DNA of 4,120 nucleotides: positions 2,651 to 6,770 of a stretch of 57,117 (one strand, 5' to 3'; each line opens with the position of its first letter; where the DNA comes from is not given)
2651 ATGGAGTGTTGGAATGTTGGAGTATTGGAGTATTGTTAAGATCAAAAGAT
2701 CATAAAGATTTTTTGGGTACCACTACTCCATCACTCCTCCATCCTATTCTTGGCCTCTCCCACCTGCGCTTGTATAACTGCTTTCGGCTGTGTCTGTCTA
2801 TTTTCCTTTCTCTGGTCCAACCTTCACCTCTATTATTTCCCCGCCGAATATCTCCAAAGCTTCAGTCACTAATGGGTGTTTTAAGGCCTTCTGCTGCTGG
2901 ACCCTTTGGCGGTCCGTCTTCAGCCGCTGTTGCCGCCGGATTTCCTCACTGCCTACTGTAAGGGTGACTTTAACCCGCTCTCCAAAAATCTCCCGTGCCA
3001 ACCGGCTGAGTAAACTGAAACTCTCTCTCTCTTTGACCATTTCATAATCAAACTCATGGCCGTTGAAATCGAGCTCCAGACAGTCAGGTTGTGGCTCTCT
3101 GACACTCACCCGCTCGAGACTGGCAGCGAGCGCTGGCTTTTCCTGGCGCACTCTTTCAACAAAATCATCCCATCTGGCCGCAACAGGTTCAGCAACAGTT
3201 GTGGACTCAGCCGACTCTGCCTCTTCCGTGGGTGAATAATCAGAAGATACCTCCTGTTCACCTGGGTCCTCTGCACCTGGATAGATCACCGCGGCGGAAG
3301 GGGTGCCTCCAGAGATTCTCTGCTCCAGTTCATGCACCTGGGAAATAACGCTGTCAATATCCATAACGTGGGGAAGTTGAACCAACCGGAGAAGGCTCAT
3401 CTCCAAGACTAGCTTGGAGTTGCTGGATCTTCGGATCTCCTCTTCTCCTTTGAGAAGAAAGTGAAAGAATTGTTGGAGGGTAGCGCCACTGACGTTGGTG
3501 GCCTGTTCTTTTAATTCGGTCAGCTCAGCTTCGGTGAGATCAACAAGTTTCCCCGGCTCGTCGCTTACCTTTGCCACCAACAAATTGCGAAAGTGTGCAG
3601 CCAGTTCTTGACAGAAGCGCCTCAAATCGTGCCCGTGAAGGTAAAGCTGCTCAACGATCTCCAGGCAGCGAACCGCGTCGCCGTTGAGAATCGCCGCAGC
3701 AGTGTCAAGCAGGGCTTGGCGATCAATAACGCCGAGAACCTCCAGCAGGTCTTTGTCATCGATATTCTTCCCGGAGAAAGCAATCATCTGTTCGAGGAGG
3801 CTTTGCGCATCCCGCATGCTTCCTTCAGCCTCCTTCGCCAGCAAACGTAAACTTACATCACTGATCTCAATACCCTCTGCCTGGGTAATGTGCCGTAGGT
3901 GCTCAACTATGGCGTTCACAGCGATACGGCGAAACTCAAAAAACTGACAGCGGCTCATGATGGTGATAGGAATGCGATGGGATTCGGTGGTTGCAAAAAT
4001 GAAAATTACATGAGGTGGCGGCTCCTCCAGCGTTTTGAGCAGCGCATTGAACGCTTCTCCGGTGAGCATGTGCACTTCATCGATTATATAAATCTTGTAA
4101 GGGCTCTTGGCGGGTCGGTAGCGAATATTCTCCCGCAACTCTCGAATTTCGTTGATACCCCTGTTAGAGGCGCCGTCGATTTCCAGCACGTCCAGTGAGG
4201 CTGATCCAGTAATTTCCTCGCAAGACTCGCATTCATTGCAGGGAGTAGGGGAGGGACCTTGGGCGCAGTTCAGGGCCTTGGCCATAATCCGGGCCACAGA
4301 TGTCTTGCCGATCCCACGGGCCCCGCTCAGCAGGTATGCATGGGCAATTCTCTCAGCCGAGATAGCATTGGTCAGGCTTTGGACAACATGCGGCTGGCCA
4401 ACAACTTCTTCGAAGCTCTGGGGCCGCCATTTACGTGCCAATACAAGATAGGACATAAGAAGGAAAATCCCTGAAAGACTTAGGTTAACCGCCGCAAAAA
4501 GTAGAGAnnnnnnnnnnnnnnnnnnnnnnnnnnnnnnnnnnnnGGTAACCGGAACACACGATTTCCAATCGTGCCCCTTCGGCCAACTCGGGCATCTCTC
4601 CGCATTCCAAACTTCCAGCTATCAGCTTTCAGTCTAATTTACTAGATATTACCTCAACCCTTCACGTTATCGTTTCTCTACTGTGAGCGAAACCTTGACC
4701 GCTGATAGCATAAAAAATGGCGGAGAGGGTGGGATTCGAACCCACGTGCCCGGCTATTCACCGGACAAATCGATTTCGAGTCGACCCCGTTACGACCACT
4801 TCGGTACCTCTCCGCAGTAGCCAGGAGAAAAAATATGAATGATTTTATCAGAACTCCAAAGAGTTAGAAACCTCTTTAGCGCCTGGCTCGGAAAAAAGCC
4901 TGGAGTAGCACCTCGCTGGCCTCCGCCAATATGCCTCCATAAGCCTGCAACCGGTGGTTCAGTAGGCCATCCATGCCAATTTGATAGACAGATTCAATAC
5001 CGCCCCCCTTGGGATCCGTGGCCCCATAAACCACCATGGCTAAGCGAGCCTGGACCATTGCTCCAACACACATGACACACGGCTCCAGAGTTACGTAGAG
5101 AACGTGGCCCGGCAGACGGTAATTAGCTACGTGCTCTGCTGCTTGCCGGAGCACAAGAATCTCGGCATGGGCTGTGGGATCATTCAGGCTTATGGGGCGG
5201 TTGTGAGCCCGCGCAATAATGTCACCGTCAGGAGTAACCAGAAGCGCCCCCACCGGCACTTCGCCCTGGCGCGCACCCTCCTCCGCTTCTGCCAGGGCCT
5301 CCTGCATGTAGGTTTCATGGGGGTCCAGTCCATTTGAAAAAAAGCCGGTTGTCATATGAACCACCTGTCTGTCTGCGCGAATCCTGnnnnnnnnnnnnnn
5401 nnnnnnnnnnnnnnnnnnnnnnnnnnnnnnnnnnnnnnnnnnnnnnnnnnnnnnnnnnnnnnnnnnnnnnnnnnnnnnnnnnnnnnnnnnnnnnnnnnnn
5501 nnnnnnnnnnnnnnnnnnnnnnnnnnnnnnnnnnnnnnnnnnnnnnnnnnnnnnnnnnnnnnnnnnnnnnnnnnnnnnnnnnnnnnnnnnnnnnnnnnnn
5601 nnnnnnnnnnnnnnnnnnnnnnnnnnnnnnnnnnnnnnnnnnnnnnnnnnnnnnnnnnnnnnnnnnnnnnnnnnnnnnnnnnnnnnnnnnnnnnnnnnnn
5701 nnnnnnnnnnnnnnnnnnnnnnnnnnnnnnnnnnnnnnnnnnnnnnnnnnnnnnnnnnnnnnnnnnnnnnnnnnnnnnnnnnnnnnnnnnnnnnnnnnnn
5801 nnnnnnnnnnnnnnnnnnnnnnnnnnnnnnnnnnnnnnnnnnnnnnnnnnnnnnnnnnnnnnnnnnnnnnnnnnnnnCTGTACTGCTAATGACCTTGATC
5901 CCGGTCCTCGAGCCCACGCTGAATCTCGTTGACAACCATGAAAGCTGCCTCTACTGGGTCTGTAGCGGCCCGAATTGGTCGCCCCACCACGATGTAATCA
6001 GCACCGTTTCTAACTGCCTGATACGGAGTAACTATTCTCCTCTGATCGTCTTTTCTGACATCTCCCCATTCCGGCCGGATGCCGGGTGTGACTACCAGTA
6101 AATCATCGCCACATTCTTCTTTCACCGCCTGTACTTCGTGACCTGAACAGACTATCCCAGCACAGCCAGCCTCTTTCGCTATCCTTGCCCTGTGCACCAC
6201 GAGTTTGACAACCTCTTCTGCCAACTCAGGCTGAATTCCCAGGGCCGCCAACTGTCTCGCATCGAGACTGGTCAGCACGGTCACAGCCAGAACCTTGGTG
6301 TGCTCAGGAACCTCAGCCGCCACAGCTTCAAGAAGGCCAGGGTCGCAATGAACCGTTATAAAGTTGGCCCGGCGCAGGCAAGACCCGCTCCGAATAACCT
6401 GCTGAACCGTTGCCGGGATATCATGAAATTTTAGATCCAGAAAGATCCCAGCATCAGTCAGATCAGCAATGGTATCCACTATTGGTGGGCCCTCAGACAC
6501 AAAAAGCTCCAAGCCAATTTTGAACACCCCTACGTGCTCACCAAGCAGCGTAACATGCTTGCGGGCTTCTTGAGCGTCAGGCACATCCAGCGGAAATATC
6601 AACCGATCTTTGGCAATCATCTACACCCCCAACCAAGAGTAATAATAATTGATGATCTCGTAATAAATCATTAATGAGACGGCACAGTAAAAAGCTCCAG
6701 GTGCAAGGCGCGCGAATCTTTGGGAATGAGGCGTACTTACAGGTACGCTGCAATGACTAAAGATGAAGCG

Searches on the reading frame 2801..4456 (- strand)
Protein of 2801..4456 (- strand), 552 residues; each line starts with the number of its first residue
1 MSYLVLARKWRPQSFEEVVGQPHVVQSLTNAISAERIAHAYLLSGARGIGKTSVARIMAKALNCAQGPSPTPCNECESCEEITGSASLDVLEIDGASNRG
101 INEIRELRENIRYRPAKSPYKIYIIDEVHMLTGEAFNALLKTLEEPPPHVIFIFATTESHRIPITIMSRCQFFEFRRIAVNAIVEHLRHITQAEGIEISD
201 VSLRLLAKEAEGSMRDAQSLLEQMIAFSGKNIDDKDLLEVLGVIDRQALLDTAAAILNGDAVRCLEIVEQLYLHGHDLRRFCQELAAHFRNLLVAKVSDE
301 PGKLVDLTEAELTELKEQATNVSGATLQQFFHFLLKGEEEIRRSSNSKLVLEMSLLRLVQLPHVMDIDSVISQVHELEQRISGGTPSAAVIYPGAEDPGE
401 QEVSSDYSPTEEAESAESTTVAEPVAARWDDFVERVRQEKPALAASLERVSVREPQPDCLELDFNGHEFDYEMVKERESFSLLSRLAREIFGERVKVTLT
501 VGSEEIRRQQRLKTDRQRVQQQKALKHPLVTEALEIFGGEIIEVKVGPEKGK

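Call 49: search_protein_families(library=pfam, proteins=[window:2801-4456:-], max_evalue=0.00001)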
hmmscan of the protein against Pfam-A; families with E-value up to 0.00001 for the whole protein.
window:2801-4456:- (552 aa): 6 families
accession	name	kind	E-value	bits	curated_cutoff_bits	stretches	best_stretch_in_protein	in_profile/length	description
PF13177.12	DNA_pol3_delta2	-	1.7e-45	155.3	27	1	20-178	1-160/161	DNA polymerase III, delta subunit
PF12169.13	DNA_pol3_gamma3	-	1.4e-28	99.9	24.4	1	234-369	3-138/143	DNA polymerase III subunits gamma and tau domain III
PF22608.2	DNAX_ATPase_lid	-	1.8e-15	56.9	27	1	183-229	2-48/49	DNA polymerase III clamp loader subunit, ATPase lid domain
PF00004.35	AAA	-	1.5e-11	45.3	21.2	1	41-173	1-126/131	ATPase family associated with various cellular activities (AAA)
PF07728.20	AAA_5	-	5.7e-07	30.1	22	1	42-145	3-92/139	AAA domain (dynein-related subfamily)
PF05496.18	RuvB_N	-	6.9e-07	29.6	27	1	11-66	2-61/159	Holliday junction DNA helicase RuvB P-loop domain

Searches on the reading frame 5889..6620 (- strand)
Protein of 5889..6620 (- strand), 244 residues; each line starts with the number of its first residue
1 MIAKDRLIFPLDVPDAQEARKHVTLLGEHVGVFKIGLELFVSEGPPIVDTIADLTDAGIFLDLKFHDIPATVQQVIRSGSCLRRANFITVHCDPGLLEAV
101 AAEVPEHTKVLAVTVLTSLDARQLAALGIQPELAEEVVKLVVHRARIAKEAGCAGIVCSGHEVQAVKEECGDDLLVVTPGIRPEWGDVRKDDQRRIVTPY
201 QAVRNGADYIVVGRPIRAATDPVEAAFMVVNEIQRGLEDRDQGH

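Call 49: search_protein_families(library=pfam, proteins=[window:5889-6620:-], max_evalue=0.00001)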
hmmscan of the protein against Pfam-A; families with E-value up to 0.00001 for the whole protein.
window:5889-6620:- (244 aa): 1 family
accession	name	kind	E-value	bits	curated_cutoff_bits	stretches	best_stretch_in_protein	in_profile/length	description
PF00215.30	OMPdecase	-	6e-48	164.1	27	1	6-226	2-218/221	Orotidine 5'-phosphate decarboxylase / HUMPS family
